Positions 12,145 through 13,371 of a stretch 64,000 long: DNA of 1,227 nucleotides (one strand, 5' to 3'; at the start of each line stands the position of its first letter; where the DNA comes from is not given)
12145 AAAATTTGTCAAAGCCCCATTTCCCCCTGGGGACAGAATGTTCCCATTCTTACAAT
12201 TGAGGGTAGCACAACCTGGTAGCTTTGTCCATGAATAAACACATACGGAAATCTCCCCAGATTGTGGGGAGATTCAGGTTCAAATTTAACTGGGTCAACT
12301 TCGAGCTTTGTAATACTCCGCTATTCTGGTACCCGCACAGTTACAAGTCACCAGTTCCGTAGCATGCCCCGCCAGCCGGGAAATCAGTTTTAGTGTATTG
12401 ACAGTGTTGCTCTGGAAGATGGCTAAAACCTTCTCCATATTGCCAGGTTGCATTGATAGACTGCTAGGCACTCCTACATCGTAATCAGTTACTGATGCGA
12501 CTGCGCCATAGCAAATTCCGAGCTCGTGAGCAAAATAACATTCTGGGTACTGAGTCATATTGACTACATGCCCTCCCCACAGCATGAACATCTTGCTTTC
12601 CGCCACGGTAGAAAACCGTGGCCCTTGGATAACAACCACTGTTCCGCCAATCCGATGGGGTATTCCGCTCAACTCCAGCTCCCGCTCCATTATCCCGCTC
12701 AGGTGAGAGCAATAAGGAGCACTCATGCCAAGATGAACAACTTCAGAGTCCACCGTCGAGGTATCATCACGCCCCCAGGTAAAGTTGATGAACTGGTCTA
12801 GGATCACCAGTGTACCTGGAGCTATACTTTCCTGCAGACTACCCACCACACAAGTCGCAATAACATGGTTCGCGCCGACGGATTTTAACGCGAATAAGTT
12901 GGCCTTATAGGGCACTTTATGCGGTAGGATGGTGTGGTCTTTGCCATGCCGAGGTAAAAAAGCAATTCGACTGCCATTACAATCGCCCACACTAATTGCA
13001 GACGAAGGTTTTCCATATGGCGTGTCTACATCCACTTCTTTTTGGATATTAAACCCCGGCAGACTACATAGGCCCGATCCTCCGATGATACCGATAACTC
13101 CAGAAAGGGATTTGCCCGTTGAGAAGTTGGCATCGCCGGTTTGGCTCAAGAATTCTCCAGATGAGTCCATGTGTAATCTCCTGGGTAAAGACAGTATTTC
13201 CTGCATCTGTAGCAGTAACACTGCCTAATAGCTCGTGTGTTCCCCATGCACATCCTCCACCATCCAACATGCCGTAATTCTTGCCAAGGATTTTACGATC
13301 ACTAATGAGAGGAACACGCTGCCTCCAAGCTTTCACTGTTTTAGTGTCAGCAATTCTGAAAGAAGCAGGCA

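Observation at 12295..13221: MTAP-family phosphorylase translationally overlapped with a radical SAM gene: possible 5'-deoxyadenosine disposal module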

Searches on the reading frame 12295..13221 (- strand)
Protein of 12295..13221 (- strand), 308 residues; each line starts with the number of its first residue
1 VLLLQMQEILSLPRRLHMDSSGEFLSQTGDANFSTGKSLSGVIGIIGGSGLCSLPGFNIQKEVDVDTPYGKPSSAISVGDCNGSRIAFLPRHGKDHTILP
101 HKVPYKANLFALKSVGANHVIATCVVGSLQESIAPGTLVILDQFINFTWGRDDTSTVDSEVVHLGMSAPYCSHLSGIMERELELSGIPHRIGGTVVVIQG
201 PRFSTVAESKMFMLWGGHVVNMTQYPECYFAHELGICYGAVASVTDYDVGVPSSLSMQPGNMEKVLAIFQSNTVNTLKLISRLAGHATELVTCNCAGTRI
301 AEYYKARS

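Call 4: search_protein_families(library=pfam, proteins=[window:12295-13221:-], max_evalue=0.01)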
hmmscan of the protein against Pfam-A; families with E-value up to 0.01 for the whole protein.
window:12295-13221:- (308 aa): 1 family
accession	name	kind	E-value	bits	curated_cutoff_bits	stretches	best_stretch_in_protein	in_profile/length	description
PF01048.26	PNP_UDP_1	-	1.4e-36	126.5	25.1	1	43-280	2-228/233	Phosphorylase superfamily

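Call 7: search_protein_families(library=ncbifam, proteins=[window:12295-13170:-], max_evalue=0.001)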
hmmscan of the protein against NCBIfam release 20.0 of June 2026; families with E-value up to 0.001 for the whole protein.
window:12295-13170:- (291 aa): 11 families
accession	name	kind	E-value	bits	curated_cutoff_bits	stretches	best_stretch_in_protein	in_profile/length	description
TIGR01694.1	MTAP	equivalog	1.2e-77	260.5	274.85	1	26-264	2-235/240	S-methyl-5'-thioadenosine phosphorylase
NF005876.0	PRK07823.1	equivalog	3.7e-76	255.8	306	1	24-279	6-254/267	S-methyl-5'-thioadenosine phosphorylase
NF006334.0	PRK08564.1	equivalog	4.6e-73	245.6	382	1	24-279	8-259/267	S-methyl-5'-thioadenosine phosphorylase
NF006492.0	PRK08931.1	equivalog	1.7e-66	224.6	437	1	24-271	4-248/291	S-methyl-5'-thioadenosine phosphorylase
NF005657.0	PRK07432.1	equivalog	3.5e-61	206.9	453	1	25-266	5-246/291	S-methyl-5'-thioadenosine phosphorylase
NF006599.0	PRK09136.1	equivalog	5.9e-59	199.2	223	1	25-265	3-242/247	S-methyl-5'-thioinosine phosphorylase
NF006054.0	PRK08202.1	equivalog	1.2e-19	70.8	218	1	94-266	101-270/274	purine-nucleoside phosphorylase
TIGR01698.1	PUNP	equivalog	1.1e-15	57.8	302.6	1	90-236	73-217/245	purine-nucleoside phosphorylase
TIGR01697.1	PNPH-PUNA-XAPA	subfamily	2.5e-15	56.5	197.1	1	94-260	77-239/247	inosine/guanosine/xanthosine phosphorylase family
TIGR01699.1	XAPA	equivalog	5.8e-12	45.7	370.9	1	92-264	75-244/248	xanthosine phosphorylase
TIGR01700.1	PNPH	equivalog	1e-09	38.2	293.35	1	94-265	77-246/249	purine nucleoside phosphorylase I, inosine and guanosine-specific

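Call 8: search_solved_structures(query=window:12295-13170:-, show_alignments=2)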
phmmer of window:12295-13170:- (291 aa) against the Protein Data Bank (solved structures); distinct sequences matched with E-value up to 0.001: 52.
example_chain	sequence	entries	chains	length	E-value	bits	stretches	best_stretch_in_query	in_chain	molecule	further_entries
1v4n_A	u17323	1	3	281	3.5e-52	180.8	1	25-267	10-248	271aa long hypothetical 5'-methylthioadenosine phosphorylase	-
5eub_A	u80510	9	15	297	1.1e-51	179.2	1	19-237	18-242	S-methyl-5'-thioadenosine phosphorylase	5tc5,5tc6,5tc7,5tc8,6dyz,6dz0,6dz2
1cb0_A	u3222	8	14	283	1.3e-51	178.9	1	24-237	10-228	PROTEIN (5'-DEOXY-5'-METHYLTHIOADENOSINE PHOSPHORYLASE) | 5'-Deoxy-5'-Methylthioadenosine Phosphorylase | 5'-methylthioadenosine phosphorylase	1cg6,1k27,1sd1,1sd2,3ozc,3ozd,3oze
1wta_A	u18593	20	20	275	3.8e-50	174.1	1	25-279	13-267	5'-methylthioadenosine phosphorylase | S-methyl-5'-thioadenosine phosphorylase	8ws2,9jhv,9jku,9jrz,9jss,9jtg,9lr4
9vs8_A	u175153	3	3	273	3.9e-50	174.1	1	25-279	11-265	S-methyl-5'-thioadenosine phosphorylase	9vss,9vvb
2a8y_A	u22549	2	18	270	8.3e-50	173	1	25-279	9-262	5'-methylthioadenosine phosphorylase (mtaP)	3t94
4glf_A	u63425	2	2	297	1.4e-47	165.7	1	25-240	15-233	RsfP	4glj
5f78_A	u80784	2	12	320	2.2e-41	145.4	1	25-233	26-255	Methylthioadenosine phosphorylase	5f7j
5f7o_A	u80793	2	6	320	4.1e-41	144.5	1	25-233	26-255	Methylthioadenosine phosphorylase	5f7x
4l5a_A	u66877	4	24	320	4.1e-41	144.5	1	25-233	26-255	S-methyl-5'-thioadenosine phosphorylase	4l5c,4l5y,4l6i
5f7z_A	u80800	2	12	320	5.6e-41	144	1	25-233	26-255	Methylthioadenosine phosphorylase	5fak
5f73_A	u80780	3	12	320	1.1e-40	143.1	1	25-233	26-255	Methylthioadenosine phosphorylase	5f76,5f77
3ozb_A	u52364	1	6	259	2.4e-38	135.4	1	24-234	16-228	Methylthioadenosine phosphorylase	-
4uc0_A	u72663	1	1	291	8e-11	45.1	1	93-236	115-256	Purine nucleoside phosphorylase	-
1yqq_A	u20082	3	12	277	6.8e-09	38.8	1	94-235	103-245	Xanthosine phosphorylase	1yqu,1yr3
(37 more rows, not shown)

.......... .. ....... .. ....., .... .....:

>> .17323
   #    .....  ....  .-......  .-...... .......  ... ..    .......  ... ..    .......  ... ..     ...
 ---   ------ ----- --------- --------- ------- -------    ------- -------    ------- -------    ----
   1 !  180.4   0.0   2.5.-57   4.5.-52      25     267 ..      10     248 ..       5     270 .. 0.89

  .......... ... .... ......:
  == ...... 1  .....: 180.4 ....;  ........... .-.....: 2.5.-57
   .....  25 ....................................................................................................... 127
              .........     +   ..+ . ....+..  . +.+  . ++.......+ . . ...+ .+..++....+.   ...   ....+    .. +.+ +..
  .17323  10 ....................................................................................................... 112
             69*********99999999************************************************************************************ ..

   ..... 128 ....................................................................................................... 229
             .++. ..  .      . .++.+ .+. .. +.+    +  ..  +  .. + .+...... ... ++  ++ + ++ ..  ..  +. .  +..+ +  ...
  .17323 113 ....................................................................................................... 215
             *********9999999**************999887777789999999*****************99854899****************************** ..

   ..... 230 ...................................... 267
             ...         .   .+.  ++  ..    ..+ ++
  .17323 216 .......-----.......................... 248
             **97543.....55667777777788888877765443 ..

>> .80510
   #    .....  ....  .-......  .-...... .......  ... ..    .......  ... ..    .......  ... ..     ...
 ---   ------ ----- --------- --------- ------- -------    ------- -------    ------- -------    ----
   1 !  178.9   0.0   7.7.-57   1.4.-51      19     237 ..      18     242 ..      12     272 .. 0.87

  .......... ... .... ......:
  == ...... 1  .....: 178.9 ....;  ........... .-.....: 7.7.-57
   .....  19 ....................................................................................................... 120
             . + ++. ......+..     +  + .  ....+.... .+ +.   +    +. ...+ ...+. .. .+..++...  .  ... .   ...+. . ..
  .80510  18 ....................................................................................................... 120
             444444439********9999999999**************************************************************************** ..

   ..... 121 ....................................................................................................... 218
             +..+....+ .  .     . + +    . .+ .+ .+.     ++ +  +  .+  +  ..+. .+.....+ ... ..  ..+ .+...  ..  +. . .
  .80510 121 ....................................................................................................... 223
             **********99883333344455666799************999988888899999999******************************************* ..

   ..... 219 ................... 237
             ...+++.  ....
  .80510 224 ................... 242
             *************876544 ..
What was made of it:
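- On MTAP (S-methyl-5'-thioadenosine phosphorylase, trimeric PNP class): The best PDB hits are all MTAPs (call 8). Alignment to human MTAP (call 8) shows GGSG (a Ser in place of T18, as in archaeal MTAPs), PRHG, PRFST, NMT and TDYD.
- Checked: Its best solved relatives are all MTAPs, with E about 1e-52 (call 8).
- Motifs GGSG, PRHG, NMT and TDYD are present, and alignment to human and archaeal MTAPs gives E about 1e-52 (call 8). The MTAP residues that line the 5'-substituent pocket look canonical when the human MTAP alignment (call 8) is read against the residues I recall as pocket-lining in the human enzyme. The sequence is canonical for MTAP (calls 7, 8).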

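Call 9: find_homologous_proteins(query=window:12295-13170:-, max_evalue=1e-20)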
Query window:12295-13170:- (291 aa): 7848 proteins with E <= 1e-20 among 8000 candidates; the best 120 are listed.
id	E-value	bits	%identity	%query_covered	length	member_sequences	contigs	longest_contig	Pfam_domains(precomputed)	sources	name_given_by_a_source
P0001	2.4e-163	560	100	85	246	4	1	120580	PF01048.27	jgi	-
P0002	6.6e-122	424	64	99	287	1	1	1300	PF01048.27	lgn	-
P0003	1.2e-120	420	64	99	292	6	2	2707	PF01048.27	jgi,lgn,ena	-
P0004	1.0e-118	414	63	97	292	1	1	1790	PF01048.27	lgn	-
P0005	1.4e-118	414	67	91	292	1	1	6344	PF01048.27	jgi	jgi:5'-methylthioadenosine phosphorylase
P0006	6.0e-118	411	69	91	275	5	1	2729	PF01048.27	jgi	jgi:5'-methylthioadenosine phosphorylase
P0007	6.1e-118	411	67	91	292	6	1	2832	PF01048.27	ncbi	-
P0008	6.4e-118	411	60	99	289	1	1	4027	PF01048.27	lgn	-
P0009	1.0e-117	411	63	99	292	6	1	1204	PF01048.27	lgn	-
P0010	1.3e-117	410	64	99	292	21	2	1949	PF01048.27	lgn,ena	-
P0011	2.3e-117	410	62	99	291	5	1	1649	PF01048.27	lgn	-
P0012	8.3e-117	408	64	92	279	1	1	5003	PF01048.27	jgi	-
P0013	3.7e-116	406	63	99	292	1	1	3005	PF01048.27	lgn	-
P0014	8.3e-116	404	66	91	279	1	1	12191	PF01048.27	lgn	-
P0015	1.0e-115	404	61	99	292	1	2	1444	PF01048.27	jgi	-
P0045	7.1e-106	372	66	83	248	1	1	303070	PF01048.27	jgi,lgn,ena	-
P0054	2.2e-104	367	65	85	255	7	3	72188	PF01048.27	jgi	jgi:5'-methylthioadenosine phosphorylase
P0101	2.3e-86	308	57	84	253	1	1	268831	PF01048.27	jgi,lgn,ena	-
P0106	1.8e-85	305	54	88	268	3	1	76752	PF01048.27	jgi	-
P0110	1.3e-84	302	53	90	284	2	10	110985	PF01048.27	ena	-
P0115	3.6e-84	301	53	91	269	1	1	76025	PF01048.27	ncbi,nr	ncbi:MAG: Purine nucleoside phosphorylase [Candidatus Peregrinibacteria bacterium GW2011_GWA2_43_8]|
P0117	5.1e-84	300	52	90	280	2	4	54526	PF01048.27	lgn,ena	-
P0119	8.4e-84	299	51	91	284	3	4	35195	PF01048.27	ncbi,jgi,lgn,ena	-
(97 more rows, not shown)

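Call 12: find_encoding_contigs(protein=P0045, flank=8000, max_places=3)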
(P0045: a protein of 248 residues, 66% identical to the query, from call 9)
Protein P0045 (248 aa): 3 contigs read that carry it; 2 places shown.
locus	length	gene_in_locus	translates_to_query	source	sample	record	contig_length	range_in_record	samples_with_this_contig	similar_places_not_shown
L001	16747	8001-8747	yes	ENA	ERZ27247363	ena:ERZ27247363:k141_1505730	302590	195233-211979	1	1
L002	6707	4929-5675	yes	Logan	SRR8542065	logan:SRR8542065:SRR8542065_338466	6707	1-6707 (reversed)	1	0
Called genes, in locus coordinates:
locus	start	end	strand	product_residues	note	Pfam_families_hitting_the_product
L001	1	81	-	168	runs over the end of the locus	-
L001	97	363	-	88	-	PF03692:CxxCxxCC (weak)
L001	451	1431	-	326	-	PF01820:Dala_Dala_lig_N, PF02222:ATP-grasp, PF07478:Dala_Dala_lig_C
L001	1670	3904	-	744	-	PF25788:Ig_Rha78A_N (weak), PF18911:PKD_4, PF00801:PKD (weak)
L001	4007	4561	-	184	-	-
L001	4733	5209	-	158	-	-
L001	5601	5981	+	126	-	-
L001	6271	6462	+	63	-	-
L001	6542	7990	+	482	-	PF04055:Radical_SAM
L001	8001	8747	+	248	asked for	PF01048:PNP_UDP_1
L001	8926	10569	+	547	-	PF00005:ABC_tran, PF00006:ATP-synt_ab (faint), PF13476:AAA_23 (faint), PF13191:AAA_16 (faint), PF13304:AAA_21 (faint), PF13604:AAA_30 (faint), PF12848:ABC_tran_Xtn, PF00005:ABC_tran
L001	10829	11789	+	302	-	-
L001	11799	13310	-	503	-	PF13441:Gly-zipper_YMGG (weak)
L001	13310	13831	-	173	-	-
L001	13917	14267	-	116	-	-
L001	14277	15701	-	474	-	-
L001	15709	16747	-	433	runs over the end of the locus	PF00587:tRNA-synt_2b, PF03129:HGTP_anticodon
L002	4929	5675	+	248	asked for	PF01048:PNP_UDP_1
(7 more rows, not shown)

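Call 13: find_encoding_contigs(protein=P0054, flank=8000, max_places=3)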
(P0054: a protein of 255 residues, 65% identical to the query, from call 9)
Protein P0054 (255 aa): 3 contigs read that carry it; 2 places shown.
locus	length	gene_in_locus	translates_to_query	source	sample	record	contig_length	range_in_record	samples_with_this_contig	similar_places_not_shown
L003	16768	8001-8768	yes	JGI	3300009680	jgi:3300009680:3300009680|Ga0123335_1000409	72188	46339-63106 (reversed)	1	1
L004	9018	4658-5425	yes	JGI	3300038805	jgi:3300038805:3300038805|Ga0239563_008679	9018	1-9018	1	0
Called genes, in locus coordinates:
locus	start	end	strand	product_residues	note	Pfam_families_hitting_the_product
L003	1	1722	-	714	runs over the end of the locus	PF01471:PG_binding_1 (faint)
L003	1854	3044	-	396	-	-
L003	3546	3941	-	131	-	PF14760:Rnk_N (weak), PF01272:GreA_GreB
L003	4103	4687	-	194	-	-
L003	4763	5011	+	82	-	-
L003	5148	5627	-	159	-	-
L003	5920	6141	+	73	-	-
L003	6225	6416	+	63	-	-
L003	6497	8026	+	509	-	PF13353:Fer4_12 (weak), PF04055:Radical_SAM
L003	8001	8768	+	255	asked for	PF01048:PNP_UDP_1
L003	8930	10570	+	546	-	PF00005:ABC_tran, PF02463:SMC_N (faint), PF13555:AAA_29 (faint), PF13304:AAA_21 (weak), PF12848:ABC_tran_Xtn (weak), PF00005:ABC_tran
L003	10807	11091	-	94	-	-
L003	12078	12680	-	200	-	PF00990:GGDEF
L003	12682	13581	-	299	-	PF01435:Peptidase_M48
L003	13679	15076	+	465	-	PF00772:DnaB, PF03796:DnaB_C, PF13481:AAA_25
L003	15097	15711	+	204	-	PF21176:RecR_HhH, PF01751:Toprim, PF13662:Toprim_4, PF21175:RecR_C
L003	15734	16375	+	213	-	PF07884:VKOR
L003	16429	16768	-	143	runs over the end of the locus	PF00829:Ribosomal_L21p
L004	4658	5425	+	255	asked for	PF01048:PNP_UDP_1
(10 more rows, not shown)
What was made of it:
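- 12295..13170 (-): MTAP-family purine nucleoside phosphorylase of 291 aa. Gene callers truncate it to 246-255 aa to avoid the overlap (calls 9, 12, 13).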
